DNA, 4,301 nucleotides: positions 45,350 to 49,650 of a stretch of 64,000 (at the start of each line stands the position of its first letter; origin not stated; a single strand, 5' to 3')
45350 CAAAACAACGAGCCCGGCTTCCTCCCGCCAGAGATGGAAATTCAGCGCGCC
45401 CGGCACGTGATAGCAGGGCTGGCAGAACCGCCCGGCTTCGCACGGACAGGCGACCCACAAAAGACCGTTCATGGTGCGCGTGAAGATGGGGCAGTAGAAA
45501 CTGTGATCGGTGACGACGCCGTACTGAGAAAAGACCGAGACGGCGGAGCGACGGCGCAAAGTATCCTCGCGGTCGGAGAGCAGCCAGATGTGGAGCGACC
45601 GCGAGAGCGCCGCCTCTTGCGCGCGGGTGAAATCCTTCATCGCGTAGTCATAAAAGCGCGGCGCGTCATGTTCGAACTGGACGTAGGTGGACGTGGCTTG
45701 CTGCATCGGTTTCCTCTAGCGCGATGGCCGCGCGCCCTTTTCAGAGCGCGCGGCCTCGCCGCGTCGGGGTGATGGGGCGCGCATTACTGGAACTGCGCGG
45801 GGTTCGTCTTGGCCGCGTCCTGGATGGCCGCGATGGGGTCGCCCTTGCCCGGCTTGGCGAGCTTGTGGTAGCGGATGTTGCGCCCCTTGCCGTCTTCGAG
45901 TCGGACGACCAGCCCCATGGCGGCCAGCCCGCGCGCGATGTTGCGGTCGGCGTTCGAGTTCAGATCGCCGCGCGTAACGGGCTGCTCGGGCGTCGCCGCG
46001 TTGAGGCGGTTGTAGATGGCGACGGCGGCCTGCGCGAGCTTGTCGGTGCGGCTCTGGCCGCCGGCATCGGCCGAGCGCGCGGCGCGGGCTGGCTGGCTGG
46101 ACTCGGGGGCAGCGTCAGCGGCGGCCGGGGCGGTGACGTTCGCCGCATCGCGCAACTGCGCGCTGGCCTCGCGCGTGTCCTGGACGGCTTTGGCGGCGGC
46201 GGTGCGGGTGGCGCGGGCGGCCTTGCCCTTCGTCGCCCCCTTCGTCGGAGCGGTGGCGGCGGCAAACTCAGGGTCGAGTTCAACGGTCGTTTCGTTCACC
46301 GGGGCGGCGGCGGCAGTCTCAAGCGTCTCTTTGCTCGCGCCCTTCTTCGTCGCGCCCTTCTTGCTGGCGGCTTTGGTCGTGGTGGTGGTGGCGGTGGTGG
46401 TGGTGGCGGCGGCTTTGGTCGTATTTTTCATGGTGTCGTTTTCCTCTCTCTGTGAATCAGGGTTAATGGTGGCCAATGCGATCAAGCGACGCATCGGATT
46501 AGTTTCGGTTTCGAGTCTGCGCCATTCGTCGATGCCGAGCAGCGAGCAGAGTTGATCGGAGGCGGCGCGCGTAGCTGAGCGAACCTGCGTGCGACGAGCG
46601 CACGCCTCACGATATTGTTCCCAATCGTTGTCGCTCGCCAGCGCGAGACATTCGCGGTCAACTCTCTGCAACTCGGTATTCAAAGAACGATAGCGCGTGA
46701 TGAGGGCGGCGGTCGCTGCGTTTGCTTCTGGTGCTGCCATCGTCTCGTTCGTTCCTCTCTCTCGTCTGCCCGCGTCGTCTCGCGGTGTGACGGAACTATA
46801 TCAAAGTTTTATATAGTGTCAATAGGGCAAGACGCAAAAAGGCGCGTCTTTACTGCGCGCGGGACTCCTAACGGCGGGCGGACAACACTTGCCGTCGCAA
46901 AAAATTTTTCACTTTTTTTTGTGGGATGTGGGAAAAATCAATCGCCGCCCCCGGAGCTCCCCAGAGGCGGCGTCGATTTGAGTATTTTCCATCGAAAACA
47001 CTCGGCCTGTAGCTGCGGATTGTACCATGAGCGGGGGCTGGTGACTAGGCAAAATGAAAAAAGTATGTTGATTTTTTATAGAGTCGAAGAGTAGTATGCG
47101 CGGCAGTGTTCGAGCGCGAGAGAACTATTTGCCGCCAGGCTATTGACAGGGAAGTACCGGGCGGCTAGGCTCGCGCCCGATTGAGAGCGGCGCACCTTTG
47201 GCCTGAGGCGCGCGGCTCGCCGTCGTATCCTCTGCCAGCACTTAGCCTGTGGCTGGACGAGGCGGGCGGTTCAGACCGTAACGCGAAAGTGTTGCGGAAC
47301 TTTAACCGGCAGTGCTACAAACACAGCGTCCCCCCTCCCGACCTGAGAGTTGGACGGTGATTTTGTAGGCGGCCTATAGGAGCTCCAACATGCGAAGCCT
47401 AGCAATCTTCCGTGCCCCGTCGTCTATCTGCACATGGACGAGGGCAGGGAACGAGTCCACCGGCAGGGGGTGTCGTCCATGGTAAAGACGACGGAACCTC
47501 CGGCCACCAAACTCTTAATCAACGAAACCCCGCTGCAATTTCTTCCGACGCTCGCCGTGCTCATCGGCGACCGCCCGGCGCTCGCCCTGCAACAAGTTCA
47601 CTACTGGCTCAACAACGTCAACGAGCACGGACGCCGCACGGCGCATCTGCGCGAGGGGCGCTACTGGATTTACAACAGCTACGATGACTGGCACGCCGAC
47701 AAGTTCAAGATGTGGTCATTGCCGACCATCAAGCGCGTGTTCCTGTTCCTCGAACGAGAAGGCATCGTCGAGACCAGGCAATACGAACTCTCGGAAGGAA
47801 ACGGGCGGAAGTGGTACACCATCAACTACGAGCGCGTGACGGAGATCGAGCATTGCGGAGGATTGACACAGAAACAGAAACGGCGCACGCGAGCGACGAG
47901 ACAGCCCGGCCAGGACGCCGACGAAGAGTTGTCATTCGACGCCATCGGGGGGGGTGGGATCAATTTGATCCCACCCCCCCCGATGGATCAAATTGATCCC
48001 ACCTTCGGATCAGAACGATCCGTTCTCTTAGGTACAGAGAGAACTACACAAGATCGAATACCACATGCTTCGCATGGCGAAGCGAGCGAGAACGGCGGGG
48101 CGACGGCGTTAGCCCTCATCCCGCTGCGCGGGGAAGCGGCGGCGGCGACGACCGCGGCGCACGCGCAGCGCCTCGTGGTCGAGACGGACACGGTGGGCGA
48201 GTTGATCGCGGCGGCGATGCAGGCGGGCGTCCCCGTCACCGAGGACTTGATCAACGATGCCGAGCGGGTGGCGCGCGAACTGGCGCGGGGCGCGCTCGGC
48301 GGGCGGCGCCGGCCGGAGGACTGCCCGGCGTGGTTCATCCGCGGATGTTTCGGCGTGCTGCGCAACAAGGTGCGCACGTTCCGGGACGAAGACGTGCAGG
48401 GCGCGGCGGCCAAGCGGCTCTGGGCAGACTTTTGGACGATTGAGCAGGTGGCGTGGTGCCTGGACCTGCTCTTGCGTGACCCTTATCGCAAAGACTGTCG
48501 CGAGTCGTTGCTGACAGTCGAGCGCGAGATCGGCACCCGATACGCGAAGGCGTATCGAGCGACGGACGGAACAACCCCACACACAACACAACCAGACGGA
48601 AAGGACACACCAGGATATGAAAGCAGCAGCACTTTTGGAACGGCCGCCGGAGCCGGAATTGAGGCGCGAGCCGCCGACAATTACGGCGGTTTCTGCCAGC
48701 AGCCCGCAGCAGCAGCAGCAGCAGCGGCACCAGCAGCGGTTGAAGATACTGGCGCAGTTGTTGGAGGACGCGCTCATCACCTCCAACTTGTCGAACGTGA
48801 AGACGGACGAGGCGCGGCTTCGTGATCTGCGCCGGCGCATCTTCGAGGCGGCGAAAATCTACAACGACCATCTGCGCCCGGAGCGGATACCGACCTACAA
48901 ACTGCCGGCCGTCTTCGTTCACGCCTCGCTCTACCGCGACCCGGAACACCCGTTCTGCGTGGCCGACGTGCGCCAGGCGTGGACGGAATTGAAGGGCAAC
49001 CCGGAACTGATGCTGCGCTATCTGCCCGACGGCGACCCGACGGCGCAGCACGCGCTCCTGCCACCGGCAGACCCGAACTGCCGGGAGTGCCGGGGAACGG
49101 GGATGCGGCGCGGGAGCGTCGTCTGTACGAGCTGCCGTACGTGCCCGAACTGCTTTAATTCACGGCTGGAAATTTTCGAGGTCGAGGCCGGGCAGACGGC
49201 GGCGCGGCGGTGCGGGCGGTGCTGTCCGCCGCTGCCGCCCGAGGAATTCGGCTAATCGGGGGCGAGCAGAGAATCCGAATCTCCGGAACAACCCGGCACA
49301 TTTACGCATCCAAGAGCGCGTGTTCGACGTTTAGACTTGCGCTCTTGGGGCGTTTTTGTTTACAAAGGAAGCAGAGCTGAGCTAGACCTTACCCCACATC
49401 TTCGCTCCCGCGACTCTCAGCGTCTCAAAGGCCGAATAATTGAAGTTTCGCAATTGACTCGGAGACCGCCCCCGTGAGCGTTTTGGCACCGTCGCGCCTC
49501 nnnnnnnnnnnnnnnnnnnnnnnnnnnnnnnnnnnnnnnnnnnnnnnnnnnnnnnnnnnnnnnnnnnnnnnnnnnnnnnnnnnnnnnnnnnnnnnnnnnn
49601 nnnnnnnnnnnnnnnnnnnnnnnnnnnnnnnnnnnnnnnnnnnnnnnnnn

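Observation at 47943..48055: Candidate replication origin inside the initiator gene: 43-bp perfect palindrome, 20-bp iteron pair, nested dyads and 7 GATC sites in about 100 bp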

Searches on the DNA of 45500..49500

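Call 78: search_rna_families(source=window, start=45500, end=49500, threshold=evalue, max_evalue=1)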
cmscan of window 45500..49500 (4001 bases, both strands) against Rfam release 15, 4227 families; matches with E-value up to 1: 5.
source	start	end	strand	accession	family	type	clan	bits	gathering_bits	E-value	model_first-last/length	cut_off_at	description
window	47941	47987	-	RF02095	mir-2985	Gene; miRNA;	-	35.3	68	9.7e-05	1-71/71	no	mir-2985 microRNA precursor family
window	47941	47987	+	RF02095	mir-2985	Gene; miRNA;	-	34.6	68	0.00015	1-71/71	no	mir-2985 microRNA precursor family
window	47943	47985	+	RF04105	mir-3165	Gene; miRNA;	-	28.4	90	0.044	1-75/75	no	mir-3165 microRNA precursor family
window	45712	45732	-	RF01109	SBRMV1_UPD-PKd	Cis-reg;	-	22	33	0.98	1-21/21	no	Pseudoknot of upstream pseudoknot domain (UPD) of the 3'UTR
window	45857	45960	-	RF01880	Xist_exon1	Gene; lncRNA;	-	17.2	50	0.18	1-85/85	no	X-chromosome inactivation gene exon 1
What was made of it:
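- Tried and rejected: Rfam gave only sub-threshold miRNA-hairpin matches, caused by the perfect palindrome (call 78).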

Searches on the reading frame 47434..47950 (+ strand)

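Call 26: search_protein_families(library=pfam, proteins=[window:47434-47950:+], max_evalue=1)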
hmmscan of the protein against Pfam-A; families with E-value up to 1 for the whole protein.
window:47434-47950:+ (172 aa): 1 family
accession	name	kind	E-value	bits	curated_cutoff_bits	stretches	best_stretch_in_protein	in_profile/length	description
PF03551.20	PadR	-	0.038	14.4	27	1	106-131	41-66/75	Transcriptional regulator PadR-like family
